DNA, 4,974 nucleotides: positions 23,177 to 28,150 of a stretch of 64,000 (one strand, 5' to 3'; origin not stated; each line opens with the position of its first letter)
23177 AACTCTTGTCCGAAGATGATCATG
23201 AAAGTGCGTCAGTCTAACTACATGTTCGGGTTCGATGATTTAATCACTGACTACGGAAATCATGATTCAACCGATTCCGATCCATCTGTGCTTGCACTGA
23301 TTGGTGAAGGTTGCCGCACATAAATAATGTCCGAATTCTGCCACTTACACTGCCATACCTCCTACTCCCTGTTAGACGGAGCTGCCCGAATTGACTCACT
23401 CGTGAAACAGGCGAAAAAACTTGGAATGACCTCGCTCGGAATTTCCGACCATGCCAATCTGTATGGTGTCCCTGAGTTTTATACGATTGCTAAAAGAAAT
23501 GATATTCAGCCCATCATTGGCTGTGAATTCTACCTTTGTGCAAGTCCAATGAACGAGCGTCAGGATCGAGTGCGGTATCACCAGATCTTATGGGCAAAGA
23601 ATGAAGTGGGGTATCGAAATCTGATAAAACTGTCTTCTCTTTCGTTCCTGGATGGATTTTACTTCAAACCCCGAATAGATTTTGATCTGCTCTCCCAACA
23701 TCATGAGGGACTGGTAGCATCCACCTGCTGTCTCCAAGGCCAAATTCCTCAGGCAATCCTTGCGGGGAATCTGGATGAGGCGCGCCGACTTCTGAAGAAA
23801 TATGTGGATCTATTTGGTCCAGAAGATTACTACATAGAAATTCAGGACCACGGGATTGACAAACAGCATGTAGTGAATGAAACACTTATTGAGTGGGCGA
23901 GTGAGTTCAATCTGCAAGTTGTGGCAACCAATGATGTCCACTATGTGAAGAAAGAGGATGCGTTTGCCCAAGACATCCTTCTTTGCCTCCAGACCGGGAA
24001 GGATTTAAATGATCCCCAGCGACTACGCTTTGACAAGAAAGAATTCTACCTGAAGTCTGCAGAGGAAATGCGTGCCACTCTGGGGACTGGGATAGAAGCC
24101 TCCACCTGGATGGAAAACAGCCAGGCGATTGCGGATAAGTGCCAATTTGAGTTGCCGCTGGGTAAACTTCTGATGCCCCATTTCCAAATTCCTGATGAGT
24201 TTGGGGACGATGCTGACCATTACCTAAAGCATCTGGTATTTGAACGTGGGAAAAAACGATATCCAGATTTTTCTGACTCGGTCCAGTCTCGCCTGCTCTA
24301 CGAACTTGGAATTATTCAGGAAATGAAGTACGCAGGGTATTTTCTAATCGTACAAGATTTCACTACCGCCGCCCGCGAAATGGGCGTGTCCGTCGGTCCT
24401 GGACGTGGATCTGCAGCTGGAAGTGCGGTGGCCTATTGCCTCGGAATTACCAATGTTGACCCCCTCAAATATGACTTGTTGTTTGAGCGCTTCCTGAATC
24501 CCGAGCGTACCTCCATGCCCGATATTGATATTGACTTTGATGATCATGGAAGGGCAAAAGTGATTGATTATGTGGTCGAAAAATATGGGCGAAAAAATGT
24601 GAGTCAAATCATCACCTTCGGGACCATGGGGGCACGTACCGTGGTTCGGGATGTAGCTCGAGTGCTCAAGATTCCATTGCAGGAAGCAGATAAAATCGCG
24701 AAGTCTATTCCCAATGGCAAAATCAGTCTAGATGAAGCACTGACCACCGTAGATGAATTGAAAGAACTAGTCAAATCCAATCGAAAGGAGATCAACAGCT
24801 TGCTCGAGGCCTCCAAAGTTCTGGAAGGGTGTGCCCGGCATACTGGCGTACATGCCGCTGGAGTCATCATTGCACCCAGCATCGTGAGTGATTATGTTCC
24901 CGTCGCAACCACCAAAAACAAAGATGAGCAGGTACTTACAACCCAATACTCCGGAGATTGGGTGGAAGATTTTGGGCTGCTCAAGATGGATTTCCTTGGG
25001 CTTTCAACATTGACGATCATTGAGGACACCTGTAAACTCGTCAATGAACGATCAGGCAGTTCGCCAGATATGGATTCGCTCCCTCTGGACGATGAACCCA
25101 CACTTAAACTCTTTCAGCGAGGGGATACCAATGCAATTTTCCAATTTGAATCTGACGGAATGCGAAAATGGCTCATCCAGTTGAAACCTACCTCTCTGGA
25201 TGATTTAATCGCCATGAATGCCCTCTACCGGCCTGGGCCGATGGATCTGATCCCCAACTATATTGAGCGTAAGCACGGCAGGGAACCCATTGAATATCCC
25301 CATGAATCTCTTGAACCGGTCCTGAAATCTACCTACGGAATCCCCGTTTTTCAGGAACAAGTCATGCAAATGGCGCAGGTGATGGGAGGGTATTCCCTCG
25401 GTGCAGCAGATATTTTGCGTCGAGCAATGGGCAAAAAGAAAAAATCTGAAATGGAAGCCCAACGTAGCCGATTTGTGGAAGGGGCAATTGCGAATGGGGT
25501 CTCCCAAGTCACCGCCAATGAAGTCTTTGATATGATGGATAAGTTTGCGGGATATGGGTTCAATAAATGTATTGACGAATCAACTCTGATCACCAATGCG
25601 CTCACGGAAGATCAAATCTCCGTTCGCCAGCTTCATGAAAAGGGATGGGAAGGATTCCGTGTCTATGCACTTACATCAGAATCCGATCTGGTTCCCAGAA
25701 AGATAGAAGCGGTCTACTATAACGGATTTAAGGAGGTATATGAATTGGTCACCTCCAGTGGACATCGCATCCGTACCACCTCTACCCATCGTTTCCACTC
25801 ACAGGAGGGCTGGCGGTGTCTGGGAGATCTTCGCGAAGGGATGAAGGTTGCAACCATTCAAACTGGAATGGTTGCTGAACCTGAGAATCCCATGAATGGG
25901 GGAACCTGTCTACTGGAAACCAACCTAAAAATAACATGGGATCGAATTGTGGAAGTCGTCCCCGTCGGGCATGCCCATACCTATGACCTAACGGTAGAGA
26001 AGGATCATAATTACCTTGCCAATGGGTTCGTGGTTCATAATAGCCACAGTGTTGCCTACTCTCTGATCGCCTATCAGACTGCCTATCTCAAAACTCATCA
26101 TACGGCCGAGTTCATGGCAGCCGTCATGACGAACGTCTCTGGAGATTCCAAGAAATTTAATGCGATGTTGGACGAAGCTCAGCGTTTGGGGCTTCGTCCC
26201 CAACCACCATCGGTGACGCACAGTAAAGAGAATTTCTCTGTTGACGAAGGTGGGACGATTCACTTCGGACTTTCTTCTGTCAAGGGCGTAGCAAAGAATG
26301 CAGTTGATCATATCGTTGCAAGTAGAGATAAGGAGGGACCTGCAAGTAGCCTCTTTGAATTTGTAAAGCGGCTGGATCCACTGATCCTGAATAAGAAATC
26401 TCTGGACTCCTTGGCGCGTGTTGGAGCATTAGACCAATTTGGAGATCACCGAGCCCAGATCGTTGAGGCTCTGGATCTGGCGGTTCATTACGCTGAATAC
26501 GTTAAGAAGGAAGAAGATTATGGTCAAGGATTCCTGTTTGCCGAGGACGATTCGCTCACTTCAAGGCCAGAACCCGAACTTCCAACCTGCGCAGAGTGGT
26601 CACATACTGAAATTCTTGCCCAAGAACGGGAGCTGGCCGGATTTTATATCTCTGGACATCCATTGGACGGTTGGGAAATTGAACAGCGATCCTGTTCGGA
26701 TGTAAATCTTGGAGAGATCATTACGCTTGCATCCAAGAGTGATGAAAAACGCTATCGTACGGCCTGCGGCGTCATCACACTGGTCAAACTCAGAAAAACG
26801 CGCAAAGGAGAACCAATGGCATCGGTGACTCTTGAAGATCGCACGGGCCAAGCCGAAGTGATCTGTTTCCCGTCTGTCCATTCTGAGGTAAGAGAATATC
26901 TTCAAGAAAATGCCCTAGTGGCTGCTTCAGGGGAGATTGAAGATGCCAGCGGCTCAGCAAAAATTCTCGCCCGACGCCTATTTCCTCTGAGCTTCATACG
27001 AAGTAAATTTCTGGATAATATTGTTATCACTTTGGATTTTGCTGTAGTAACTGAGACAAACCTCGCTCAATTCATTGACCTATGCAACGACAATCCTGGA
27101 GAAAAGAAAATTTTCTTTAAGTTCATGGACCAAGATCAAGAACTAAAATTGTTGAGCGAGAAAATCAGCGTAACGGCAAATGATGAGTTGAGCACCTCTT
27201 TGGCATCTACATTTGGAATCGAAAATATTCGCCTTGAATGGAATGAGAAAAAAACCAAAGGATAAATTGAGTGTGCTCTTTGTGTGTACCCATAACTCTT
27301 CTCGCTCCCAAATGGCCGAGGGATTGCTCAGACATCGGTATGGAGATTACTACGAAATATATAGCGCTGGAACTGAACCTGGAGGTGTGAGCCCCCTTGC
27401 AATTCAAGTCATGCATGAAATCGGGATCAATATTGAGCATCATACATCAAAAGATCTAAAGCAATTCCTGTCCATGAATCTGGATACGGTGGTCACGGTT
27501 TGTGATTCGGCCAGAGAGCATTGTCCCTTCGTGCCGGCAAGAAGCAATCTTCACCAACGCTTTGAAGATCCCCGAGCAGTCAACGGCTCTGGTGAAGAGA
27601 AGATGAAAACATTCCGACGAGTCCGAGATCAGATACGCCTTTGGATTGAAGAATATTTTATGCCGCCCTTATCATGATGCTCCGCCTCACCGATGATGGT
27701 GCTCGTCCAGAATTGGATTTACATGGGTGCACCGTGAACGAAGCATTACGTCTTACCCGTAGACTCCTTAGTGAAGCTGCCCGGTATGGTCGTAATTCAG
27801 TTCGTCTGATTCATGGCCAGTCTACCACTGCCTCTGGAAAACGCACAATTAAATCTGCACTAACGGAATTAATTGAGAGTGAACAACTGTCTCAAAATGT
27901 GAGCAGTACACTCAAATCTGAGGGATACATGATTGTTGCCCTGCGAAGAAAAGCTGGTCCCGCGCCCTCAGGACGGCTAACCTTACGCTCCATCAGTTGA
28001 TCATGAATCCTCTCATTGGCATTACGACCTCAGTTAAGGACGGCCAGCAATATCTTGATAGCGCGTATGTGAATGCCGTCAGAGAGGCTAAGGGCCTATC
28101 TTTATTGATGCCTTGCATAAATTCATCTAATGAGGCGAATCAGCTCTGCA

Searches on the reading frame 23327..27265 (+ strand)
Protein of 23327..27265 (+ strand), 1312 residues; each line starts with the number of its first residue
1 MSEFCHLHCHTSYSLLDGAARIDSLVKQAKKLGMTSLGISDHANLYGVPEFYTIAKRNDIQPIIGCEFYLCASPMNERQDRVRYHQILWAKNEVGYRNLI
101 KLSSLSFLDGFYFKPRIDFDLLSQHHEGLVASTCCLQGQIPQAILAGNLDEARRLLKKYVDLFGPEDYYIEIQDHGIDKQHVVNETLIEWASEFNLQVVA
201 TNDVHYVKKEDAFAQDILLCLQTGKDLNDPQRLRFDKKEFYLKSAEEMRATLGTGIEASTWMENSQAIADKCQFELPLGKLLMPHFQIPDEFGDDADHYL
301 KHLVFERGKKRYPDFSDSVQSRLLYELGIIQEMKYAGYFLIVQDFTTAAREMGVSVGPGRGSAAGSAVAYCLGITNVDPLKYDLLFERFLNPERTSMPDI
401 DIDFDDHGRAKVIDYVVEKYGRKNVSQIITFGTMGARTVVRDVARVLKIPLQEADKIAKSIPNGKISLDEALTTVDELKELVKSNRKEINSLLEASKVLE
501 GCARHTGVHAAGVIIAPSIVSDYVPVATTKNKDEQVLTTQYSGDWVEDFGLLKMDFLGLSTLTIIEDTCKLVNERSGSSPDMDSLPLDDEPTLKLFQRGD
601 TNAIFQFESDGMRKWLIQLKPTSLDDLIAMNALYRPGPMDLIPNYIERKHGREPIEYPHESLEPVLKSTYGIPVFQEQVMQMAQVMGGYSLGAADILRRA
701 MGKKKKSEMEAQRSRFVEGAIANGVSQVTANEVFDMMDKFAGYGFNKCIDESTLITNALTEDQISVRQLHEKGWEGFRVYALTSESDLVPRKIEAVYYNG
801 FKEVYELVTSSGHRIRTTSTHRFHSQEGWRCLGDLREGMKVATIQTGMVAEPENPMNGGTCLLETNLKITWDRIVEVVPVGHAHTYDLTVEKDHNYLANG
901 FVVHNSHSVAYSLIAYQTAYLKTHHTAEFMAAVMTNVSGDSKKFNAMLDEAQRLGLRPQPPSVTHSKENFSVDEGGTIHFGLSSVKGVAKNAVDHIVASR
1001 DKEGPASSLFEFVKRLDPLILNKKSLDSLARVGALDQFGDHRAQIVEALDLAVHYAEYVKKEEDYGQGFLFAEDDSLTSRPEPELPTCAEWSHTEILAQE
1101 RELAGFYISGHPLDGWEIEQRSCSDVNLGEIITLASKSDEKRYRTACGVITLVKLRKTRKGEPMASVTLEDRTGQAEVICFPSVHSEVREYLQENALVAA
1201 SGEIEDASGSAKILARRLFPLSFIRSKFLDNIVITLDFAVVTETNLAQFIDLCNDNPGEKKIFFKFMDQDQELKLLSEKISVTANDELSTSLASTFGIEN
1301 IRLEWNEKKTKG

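Call 81: search_protein_families(library=pfam, proteins=[window:23327-27265:+], max_evalue=0.001)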
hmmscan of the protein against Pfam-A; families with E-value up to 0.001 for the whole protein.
window:23327-27265:+ (1312 aa): 6 families
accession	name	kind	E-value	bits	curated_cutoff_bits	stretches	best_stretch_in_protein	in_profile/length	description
PF07733.18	DNA_pol3_alpha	-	9.6e-97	324.1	23.9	1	299-558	2-260/260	Bacterial DNA polymerase III alpha NTPase domain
PF17657.6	DNA_pol3_finger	-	4.6e-66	221.7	22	1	561-724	1-166/166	Bacterial DNA polymerase III alpha subunit finger domain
PF02811.25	PHP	-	6.3e-57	192.9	26.4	1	6-175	1-164/164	PHP domain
PF14579.12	HHH_6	-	2.5e-24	85.7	25.6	1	959-1044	5-89/90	Helix-hairpin-helix motif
PF14890.11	Intein_splicing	-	4.2e-16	59.6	35.8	1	775-905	19-155/155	Intein splicing domain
PF01336.31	tRNA_anti-codon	-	1.8e-08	34.6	27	1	1147-1218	4-72/75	OB-fold nucleic acid binding domain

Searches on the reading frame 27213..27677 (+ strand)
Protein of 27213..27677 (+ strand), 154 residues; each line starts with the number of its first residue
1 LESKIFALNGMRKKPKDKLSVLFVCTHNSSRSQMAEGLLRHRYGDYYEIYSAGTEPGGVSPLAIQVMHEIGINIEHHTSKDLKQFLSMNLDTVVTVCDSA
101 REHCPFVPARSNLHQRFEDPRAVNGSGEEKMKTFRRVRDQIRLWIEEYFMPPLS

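Call 54: search_protein_families(library=pfam, proteins=[window:27213-27677:+], max_evalue=0.001)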
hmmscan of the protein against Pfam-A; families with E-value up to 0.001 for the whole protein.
window:27213-27677:+ (154 aa): 1 family
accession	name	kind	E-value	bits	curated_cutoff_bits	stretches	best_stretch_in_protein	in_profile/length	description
PF01451.26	LMWPc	-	5.7e-20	72.4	23.2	1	21-145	1-140/144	Low molecular weight phosphotyrosine protein phosphatase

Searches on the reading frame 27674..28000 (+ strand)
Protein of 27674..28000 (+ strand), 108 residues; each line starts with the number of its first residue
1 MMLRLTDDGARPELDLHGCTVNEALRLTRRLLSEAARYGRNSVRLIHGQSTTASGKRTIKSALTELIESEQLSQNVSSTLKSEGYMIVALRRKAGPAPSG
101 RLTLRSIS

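Call 54: search_protein_families(library=pfam, proteins=[window:27674-28000:+], max_evalue=0.001)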
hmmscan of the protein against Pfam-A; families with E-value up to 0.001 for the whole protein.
window:27674-28000:+ (108 aa): 1 family
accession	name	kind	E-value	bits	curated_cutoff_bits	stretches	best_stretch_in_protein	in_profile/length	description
PF01713.27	Smr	-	1.3e-09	38.5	25.7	1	14-84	1-67/77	Smr domain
